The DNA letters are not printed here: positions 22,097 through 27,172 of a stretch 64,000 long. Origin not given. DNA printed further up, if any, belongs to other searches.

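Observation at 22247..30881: Tandem giant Upf1/Dna2-family helicase-nuclease genes (Hhe-like plus Nhi/Dna2-like) followed by a secreted thermonuclease - candidate anti-phage defence locus next to hipBA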

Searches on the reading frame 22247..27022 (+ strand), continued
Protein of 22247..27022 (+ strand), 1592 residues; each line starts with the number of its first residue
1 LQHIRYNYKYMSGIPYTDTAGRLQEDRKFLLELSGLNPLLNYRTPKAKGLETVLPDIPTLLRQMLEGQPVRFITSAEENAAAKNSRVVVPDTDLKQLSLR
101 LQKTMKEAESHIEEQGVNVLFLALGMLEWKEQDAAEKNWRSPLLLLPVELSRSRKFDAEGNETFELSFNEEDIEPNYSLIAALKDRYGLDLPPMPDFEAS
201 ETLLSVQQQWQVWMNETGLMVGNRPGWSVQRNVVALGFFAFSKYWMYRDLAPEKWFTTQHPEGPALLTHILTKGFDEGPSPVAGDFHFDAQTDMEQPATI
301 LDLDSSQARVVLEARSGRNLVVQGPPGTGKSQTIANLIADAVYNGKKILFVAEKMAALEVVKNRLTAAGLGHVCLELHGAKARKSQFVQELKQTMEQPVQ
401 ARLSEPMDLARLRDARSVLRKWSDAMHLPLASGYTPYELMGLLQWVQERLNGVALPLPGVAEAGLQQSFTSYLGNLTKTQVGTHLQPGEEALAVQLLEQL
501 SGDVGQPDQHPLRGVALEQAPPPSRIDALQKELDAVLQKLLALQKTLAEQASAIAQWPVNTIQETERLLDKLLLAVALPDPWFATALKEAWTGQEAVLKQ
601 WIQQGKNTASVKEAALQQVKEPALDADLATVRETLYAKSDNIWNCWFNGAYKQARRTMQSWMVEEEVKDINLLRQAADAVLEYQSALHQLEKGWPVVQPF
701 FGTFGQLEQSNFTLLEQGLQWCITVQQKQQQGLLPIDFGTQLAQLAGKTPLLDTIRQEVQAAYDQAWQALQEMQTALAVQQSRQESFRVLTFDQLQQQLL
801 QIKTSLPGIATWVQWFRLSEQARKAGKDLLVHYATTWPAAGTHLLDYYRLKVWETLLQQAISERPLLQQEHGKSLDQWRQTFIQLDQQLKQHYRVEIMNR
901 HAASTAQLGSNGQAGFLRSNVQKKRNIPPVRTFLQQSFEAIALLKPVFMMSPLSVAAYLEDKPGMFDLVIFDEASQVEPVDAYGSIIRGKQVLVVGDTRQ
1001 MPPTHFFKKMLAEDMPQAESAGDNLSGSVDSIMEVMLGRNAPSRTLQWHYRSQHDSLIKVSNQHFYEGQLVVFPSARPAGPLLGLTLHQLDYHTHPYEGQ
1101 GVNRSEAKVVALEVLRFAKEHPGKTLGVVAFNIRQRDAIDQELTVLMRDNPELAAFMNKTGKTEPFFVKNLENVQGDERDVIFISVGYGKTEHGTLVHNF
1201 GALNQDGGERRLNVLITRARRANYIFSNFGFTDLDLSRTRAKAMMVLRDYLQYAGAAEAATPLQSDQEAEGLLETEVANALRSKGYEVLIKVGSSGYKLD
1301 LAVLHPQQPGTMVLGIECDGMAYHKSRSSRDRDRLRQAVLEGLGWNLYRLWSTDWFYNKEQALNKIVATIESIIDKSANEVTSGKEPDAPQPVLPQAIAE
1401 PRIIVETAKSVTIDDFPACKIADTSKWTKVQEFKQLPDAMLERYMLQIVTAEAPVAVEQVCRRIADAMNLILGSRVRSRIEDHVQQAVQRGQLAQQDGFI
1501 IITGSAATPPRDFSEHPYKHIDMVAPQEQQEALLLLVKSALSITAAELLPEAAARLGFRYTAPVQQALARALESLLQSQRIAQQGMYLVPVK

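Call 32: find_encoding_contigs(protein=P0123, flank=8000, max_places=2)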
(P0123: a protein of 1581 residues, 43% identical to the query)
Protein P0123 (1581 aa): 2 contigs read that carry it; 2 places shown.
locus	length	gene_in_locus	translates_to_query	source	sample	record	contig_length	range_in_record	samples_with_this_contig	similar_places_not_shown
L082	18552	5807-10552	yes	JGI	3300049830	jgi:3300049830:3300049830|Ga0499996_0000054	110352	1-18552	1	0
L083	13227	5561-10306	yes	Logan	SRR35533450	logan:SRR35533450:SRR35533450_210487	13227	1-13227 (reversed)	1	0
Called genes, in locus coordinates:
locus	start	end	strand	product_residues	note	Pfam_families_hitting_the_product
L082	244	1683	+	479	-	PF13289:SIR2_2, PF18185:STALD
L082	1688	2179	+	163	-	PF08937:ThsB_TIR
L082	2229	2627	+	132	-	-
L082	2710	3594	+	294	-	PF03819:MazG (weak), PF18722:MazG_C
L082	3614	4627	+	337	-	PF18723:HMUDK_hel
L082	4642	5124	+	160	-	PF08937:ThsB_TIR, PF13676:TIR_2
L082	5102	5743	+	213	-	PF18753:Nmad2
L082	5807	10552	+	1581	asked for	PF13195:DUF4011, PF13086:AAA_11 (weak), PF13245:AAA_19 (faint), PF13604:AAA_30 (faint), PF13086:AAA_11 (weak), PF13087:AAA_12, PF18741:MTES_1575, PF11784:DUF3320 (faint)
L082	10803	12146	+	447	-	PF00128:Alpha-amylase, PF16657:Malt_amylase_C (weak), PF23915:SusG_C (weak)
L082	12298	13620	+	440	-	PF07690:MFS_1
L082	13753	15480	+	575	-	PF09087:Cyc-maltodext_N, PF00128:Alpha-amylase, PF10438:Cyc-maltodext_C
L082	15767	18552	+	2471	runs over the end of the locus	PF00041:fn3 (faint), PF02922:CBM_48 (weak), PF00128:Alpha-amylase, PF19081:Ig_7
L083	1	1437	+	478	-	?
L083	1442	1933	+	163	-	PF08937:ThsB_TIR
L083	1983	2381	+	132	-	-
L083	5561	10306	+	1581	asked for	PF13195:DUF4011, PF13086:AAA_11 (weak), PF13245:AAA_19 (faint), PF13604:AAA_30 (faint), PF13086:AAA_11 (weak), PF13087:AAA_12, PF18741:MTES_1575, PF11784:DUF3320 (faint)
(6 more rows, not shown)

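Call 33: find_encoding_contigs(protein=P0126, flank=8000, max_places=2)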
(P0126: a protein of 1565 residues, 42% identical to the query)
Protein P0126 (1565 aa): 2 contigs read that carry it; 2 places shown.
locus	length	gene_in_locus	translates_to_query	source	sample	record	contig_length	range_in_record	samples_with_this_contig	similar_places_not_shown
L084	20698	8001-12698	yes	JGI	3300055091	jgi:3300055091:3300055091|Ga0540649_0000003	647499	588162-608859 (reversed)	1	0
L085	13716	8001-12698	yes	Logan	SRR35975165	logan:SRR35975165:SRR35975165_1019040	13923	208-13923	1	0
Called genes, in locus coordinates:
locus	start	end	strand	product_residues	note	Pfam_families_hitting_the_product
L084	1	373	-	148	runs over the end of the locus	PF01741:MscL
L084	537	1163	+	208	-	PF00440:TetR_N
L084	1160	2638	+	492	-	PF02321:OEP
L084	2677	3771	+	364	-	PF25919:BSH_CusB (faint), PF00364:Biotin_lipoyl (faint), PF25917:BSH_RND, PF25973:BSH_CzcB (weak), PF25893:HH_CzcB (weak), PF25967:RND-MFP_C, PF25975:CzcB_C, PF25989:YknX_C, +2 more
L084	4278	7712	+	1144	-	PF00873:ACR_tran, PF03176:MMPL (faint)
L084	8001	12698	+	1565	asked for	PF13195:DUF4011, PF13086:AAA_11, PF13245:AAA_19 (faint), PF13604:AAA_30 (faint), PF13086:AAA_11 (weak), PF13087:AAA_12, PF18741:MTES_1575, PF11784:DUF3320 (weak)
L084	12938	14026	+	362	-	PF00483:NTP_transferase, PF22640:ManC_GMP_beta-helix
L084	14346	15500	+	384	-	PF00155:Aminotran_1_2, PF00266:Aminotran_5 (weak), PF01041:DegT_DnrJ_EryC1 (weak), PF01053:Cys_Met_Meta_PP (faint)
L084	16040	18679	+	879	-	PF10101:DUF2339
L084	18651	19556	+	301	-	-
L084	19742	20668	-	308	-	PF00561:Abhydrolase_1, PF12146:Hydrolase_4, PF12697:Abhydrolase_6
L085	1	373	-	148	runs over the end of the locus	PF01741:MscL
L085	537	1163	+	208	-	PF00440:TetR_N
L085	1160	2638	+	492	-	PF02321:OEP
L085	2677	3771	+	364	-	PF25919:BSH_CusB (faint), PF00364:Biotin_lipoyl (faint), PF25917:BSH_RND, PF25973:BSH_CzcB (weak), PF25893:HH_CzcB (weak), PF25967:RND-MFP_C, PF25975:CzcB_C, PF25989:YknX_C, +2 more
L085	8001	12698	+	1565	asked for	PF13195:DUF4011, PF13086:AAA_11, PF13245:AAA_19 (faint), PF13604:AAA_30 (faint), PF13086:AAA_11 (weak), PF13087:AAA_12, PF18741:MTES_1575, PF11784:DUF3320 (weak)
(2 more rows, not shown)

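Call 34: find_encoding_contigs(protein=P0129, flank=8000, max_places=2)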
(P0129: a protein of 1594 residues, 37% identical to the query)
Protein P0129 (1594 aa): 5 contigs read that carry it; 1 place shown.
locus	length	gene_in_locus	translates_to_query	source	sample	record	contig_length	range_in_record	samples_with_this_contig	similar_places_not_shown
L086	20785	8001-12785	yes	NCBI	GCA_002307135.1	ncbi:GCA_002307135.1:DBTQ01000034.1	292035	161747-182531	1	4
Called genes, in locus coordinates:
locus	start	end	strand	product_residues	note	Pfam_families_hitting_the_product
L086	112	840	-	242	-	PF18962:Por_Secre_tail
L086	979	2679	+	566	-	PF00595:PDZ, PF13180:PDZ_2, PF17820:PDZ_6, PF03572:Peptidase_S41, PF28547:CHD_PDZ-protease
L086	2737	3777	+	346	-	PF13685:Fe-ADH_2 (weak), PF01761:DHQ_synthase, PF24621:DHQS_C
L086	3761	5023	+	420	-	PF00275:EPSP_synthase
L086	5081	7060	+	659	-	PF00676:E1_dh, PF13292:DXP_synthase_N (weak), PF02775:TPP_enzyme_C (faint), PF02779:Transket_pyr, PF02780:Transketolase_C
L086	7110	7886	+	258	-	PF01066:CDP-OH_P_transf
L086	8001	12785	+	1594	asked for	PF13195:DUF4011, PF01443:Viral_helicase1 (faint), PF04851:ResIII (faint), PF13086:AAA_11 (weak), PF13245:AAA_19 (faint), PF13086:AAA_11 (weak), PF13087:AAA_12, PF18741:MTES_1575, +2 more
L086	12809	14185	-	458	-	PF18073:Zn_ribbon_LapB, PF13481:AAA_25, PF03796:DnaB_C (faint), PF06745:ATPase (weak), PF23442:DUF7125 (weak), PF13401:AAA_22 (weak), PF13541:ChlI, PF05362:Lon_C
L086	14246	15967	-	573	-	PF01432:Peptidase_M3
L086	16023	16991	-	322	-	PF01380:SIS, PF00571:CBS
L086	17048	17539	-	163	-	-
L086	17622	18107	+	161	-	PF13103:TonB_2 (weak), PF03544:TonB_C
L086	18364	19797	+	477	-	PF03321:GH3, PF23571:GH3_M, PF23572:GH3_C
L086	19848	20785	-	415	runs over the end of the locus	PF00675:Peptidase_M16, PF05193:Peptidase_M16_C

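Call 57: search_dna_similar(query=window:22277-27022:+, collection=plasmids, mode=protein, max_evalue=1e-20, max_rows=15)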
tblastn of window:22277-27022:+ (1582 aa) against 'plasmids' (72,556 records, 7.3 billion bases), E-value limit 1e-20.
Records with a match: 491; places in all: 541; records where one place covers at least 80% of the query: 7.
Best place of each record, by identity: <60% 491.
By first word of the organism name: Klebsiella 243; Ralstonia 108; Acinetobacter 36; Rhizobium 19; Raoultella 11; Paracoccus 6; Mesorhizobium 6; Vibrio 5; Thioclava 4; Microvirga 4; and 40 more.
By predicted mobility (MOB-suite, as given by PLSDB): conjugative 211; mobilizable 141; non-mobilizable 139.
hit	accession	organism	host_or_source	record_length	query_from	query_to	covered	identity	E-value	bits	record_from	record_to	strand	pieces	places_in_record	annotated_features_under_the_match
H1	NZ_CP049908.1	Hymenobacter sp. HDW8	single bacterial strain,Siniperca ...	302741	64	1581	88%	37.1%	1e-139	718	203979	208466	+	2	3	DUF3320 domain-containing protein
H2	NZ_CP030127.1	Indioceanicola profundi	sediment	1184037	87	1579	94%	34.4%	0e+0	685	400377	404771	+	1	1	none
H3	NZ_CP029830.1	Azospirillum ramasamyi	single cell,Cow dung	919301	87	1579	94%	33.0%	0e+0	652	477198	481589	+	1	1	DUF3320 domain-containing protein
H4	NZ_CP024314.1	Rhizobium sp. NXC24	Phaseolus vulgaris,cell culture,plant ...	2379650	103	1492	88%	33.2%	0e+0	629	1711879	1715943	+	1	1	record has no annotation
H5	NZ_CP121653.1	Rhizobium sp. CB3171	Calliandra calothyrsus,cell culture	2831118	103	1492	88%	33.0%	0e+0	640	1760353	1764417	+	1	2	record has no annotation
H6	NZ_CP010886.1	Vibrio parahaemolyticus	Shrimps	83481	85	1569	84%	34.0%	2e-127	669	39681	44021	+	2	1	DUF3320 domain-containing protein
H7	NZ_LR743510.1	Methylobacterium bullatum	-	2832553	87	1552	77%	36.9%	2e-119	649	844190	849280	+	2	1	none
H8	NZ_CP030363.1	Salinibacter ruber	-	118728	74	1578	91%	30.2%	6e-100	561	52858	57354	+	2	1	DUF3320 domain-containing protein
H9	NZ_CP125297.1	Paraburkholderia sabiae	Mimosa caesalpiniifolia,cell ...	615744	87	1455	78%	34.6%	2e-106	621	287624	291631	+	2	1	DUF3320 domain-containing protein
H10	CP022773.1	Ralstonia solanacearum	Solanum tuberosum,single cell,Potato ...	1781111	85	1573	72%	37.5%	2e-114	636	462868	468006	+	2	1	helicase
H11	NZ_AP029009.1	Ralstonia pseudosolanacearum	-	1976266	85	1573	72%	37.5%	2e-114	636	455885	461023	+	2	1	none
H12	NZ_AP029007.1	Ralstonia pseudosolanacearum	-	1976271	85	1573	72%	37.5%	2e-114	636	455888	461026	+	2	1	none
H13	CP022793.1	Ralstonia solanacearum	Solanum tuberosum,single cell,Potato ...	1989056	85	1573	72%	37.5%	2e-114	636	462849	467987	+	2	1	helicase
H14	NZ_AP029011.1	Ralstonia pseudosolanacearum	-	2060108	85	1573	72%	37.5%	2e-114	636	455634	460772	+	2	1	none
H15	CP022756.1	Ralstonia solanacearum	Solanum tuberosum,single cell,Potato ...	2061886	85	1573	72%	37.5%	2e-114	636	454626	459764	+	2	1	helicase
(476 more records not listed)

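Call 77: find_encoding_contigs(protein=P0128, flank=7000, max_places=2)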
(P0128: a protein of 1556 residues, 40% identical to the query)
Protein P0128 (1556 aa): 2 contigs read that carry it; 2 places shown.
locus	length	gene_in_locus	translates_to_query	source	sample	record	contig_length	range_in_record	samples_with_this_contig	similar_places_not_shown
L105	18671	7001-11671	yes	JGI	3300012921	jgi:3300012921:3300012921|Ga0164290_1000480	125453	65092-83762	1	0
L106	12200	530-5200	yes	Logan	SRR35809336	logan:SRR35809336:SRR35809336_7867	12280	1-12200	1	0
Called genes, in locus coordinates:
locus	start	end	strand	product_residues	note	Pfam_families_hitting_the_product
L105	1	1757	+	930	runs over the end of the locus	PF13620:CarboxypepD_reg, PF13715:CarbopepD_reg_2, PF07715:Plug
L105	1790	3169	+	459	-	PF28492:Beta_helix_4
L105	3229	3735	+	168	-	-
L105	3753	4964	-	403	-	-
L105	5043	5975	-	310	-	-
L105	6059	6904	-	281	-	PF14903:WG_beta_rep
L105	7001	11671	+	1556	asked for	PF13195:DUF4011, PF13086:AAA_11 (weak), PF13245:AAA_19 (faint), PF13604:AAA_30 (faint), PF13087:AAA_12, PF18741:MTES_1575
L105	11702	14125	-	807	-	PF14903:WG_beta_rep (faint)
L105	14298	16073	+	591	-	PF01734:Patatin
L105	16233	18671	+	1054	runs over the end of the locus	PF08448:PAS_4, PF08447:PAS_3, PF08448:PAS_4, PF00989:PAS, PF13188:PAS_8 (weak), PF08447:PAS_3, PF13426:PAS_9 (weak), PF02518:HATPase_c, +1 more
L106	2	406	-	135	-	?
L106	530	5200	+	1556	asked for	PF13195:DUF4011, PF13086:AAA_11 (weak), PF13245:AAA_19 (faint), PF13604:AAA_30 (faint), PF13087:AAA_12, PF18741:MTES_1575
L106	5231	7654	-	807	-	PF14903:WG_beta_rep (faint)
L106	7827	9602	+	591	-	PF01734:Patatin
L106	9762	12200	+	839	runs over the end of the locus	?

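Call 78: find_encoding_contigs(protein=P0127, flank=7000, max_places=2)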
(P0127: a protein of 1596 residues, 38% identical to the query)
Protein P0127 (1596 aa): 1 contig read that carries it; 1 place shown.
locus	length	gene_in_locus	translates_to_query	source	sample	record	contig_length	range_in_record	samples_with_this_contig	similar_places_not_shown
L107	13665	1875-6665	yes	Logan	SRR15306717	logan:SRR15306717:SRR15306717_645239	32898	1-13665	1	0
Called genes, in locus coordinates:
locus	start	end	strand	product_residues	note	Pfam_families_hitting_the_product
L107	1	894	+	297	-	?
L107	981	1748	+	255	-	PF01066:CDP-OH_P_transf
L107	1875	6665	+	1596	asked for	PF13195:DUF4011, PF04851:ResIII (faint), PF13245:AAA_19 (faint), PF13604:AAA_30 (faint), PF13086:AAA_11 (weak), PF13087:AAA_12, PF18741:MTES_1575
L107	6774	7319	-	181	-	-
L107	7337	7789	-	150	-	-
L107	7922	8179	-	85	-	PF13146:TRL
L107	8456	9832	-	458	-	PF18073:Zn_ribbon_LapB, PF13481:AAA_25, PF03796:DnaB_C (faint), PF06745:ATPase (weak), PF13401:AAA_22 (faint), PF13541:ChlI, PF05362:Lon_C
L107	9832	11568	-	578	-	PF01432:Peptidase_M3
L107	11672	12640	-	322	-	PF01380:SIS, PF00571:CBS (weak)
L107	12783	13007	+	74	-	-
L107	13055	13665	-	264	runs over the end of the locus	PF11306:DUF3108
